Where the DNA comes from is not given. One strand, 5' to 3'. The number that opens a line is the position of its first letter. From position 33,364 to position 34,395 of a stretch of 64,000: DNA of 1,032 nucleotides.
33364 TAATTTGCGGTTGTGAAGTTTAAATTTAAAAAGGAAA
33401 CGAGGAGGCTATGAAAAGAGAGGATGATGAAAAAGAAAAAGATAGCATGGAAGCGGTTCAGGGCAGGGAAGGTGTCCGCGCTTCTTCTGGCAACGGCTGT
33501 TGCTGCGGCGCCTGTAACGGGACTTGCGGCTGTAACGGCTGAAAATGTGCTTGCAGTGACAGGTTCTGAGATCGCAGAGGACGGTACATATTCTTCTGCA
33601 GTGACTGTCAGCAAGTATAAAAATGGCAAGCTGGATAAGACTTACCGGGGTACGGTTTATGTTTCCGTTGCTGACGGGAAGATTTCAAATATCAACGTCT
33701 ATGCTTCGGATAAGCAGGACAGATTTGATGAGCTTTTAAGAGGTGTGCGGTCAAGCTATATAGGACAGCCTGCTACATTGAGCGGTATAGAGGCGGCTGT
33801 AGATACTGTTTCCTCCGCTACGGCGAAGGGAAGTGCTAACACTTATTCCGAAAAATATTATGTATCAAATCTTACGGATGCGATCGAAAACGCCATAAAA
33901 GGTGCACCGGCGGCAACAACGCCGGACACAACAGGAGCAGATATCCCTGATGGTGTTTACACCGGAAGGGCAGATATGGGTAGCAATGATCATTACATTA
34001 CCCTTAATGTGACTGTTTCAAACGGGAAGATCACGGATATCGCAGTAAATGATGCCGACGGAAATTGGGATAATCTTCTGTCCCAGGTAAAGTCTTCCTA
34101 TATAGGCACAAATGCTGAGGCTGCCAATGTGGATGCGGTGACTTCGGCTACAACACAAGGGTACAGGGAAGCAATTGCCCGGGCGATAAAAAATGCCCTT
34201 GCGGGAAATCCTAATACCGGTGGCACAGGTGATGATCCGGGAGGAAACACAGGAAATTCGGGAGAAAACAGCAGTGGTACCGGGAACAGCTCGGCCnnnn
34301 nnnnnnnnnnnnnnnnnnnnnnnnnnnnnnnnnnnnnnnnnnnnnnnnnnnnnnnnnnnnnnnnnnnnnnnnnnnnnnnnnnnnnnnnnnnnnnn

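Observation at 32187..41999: Candidate covalently flavinylated sortase-assembled pilus system (pilus locus + ApbE flavin transferase operon)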

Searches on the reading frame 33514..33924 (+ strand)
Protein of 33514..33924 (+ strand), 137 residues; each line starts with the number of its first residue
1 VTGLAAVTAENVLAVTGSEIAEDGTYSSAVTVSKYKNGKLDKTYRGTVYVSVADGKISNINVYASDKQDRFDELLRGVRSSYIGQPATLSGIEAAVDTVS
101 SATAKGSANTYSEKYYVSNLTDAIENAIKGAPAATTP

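Call 5: search_protein_families(library=pfam, proteins=[window:33514-33924:+], max_evalue=10)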
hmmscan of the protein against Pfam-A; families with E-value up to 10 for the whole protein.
seq(137 aa): 3 families
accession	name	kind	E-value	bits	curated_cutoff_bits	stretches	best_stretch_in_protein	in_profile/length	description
PF21602.3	GldM_3rd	-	0.057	14.1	25.2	1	29-66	31-67/82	GldM third domain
PF25577.1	TPR_TAF2_C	-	0.13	11.5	27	1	107-133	140-166/363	TAF2-like, TPR repeats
PF24388.1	Permuted_GreAB-C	-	0.22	11.7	27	0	118-135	10-27/54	Permuted GreAB-C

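Call 84: search_solved_structures(query=A2, max_evalue=10, show_alignments=2)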
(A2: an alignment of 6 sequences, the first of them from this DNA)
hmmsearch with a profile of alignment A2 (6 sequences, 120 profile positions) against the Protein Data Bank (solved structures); distinct sequences matched with E-value up to 10: 8.
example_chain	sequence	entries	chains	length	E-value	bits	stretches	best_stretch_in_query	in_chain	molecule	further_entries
3le1_A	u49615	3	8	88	0.015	18.8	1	9-65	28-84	Phosphotransferase system, HPr-related proteins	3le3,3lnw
3le5_A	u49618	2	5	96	0.017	18.7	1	9-65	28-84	Phosphotransferase system, HPr-related proteins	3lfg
3o6u_A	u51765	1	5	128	0.16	15.5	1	25-99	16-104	uncharacterized protein CPE2226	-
1mo1_A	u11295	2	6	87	0.24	14.9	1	8-63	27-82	Hpr-like protein crh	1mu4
2ak7_A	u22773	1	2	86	0.25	14.9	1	8-63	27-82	HPr-like protein crh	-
1k1c_A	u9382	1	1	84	0.26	14.8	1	8-63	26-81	catabolite repression HPr-like protein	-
2rlz_A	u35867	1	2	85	0.27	14.8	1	8-63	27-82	HPr-like protein crh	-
7p3x_M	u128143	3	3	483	0.4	14.3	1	60-102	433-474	AP-3 complex subunit mu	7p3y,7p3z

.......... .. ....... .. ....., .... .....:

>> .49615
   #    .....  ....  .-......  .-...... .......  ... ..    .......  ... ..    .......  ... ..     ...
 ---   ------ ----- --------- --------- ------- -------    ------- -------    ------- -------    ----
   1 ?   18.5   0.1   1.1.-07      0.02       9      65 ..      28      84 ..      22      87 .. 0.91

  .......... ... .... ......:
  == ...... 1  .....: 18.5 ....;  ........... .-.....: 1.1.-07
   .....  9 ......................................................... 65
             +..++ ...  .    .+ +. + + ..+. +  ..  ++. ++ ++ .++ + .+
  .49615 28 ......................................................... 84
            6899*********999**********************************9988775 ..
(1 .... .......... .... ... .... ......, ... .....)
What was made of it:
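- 33562..33918 (+): FMN_bind-like domain 1 (res 47-165), with two insertions relative to domain 2. There is no direct Pfam or PDB hit (calls 5, 84).
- Tried and rejected: It gave only insignificant HPr-like matches (call 84).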

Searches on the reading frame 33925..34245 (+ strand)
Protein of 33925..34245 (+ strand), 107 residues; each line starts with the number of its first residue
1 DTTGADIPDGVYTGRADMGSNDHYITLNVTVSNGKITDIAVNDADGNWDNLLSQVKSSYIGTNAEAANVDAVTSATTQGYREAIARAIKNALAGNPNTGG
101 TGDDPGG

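Call 5: search_protein_families(library=pfam, proteins=[window:33925-34245:+], max_evalue=10)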
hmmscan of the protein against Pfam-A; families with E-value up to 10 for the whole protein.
seq(107 aa): 2 families
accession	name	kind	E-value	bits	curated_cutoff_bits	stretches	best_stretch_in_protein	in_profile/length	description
PF04205.19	FMN_bind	-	6.8e-05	23.9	22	1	25-91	6-75/77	FMN-binding domain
PF22797.1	SlpA_D2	-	0.093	13.7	24.5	1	30-84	4-58/102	SlpA domain II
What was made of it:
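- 33937..34209 (+): FMN_bind domain 2 (res 172-262). Pfam FMN_bind 23.9 bits (cut-off 22) when scanned alone (call 5).
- Checked: Domain 2 scanned alone scores 23.9 bits against a cut-off of 22 (call 5).
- Domain 2 passes the Pfam FMN_bind cut-off when scanned alone (call 5).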

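Call 42: search_solved_structures(query=A3, max_evalue=10, show_alignments=3)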
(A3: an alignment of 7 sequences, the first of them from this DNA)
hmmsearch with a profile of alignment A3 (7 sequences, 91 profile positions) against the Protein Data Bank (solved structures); distinct sequences matched with E-value up to 10: 9.
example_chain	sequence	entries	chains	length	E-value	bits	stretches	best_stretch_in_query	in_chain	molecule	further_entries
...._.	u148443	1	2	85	1.8e-07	34.4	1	12-91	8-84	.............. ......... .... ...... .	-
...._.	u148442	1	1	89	3.6e-07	33.4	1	19-87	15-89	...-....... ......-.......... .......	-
3o6u_A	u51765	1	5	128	1.4e-05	28.3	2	3-52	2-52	uncharacterized protein CPE2226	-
2kzx_A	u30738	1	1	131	0.044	17.1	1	3-48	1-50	Uncharacterized protein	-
1wkm_A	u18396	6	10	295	0.25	14.7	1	6-54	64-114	Methionine aminopeptidase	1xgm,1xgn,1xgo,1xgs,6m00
6lvh_A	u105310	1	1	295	0.25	14.7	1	6-54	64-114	Methionine aminopeptidase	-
2dfi_A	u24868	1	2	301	0.26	14.7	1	6-54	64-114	Methionine aminopeptidase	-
4bkg_A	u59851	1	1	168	0.79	13.1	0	11-40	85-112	SMALL UBIQUITIN-RELATED MODIFIER 2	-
9trk_A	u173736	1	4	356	2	11.8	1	29-82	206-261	histidine kinase,Gcn4p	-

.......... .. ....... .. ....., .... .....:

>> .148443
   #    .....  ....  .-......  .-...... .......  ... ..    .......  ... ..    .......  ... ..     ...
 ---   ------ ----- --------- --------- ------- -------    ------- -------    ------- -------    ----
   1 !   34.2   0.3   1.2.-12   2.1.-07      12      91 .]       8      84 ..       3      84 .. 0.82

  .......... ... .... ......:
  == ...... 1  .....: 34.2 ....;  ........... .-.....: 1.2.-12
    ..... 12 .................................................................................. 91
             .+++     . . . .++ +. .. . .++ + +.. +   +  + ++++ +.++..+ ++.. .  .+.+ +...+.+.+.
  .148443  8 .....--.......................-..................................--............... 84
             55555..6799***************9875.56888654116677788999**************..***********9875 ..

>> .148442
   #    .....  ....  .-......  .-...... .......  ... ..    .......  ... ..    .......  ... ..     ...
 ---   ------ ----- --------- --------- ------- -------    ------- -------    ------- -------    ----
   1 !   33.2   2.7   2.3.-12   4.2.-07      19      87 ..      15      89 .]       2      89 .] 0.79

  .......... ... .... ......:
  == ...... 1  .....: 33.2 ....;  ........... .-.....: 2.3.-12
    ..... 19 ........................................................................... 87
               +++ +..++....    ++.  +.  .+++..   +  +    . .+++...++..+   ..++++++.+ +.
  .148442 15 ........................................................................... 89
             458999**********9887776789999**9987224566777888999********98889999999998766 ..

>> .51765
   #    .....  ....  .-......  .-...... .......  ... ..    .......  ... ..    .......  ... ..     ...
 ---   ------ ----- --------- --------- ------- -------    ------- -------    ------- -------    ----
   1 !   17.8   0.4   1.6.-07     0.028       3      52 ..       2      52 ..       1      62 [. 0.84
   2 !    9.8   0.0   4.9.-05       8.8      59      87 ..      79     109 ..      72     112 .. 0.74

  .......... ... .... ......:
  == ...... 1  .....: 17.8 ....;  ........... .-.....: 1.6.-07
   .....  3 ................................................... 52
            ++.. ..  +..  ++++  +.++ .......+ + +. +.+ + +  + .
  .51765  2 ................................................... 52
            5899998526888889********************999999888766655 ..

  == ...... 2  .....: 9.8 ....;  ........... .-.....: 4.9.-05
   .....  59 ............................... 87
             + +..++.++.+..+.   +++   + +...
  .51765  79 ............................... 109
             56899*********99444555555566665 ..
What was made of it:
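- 33937..34209 (+): The profile hits the solved FMN-binding domains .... and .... at 1.8e-7 and 3.6e-7, with the motif aligned (call 42).
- On ApbE-flavinylated FMN_bind proteins: Domain 2 scores 23.9 bits (cut-off 22) when scanned alone (call 5), and its profile hits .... and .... (call 42).
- Closest known: Multi-flavinylated extracytosolic proteins of Firmicutes. Same: Best solved-structure sequence match of domain 2 (call 42).
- Its profile hits the crystallised FMN domains of multi-flavinylated proteins with the motif in register (call 42).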
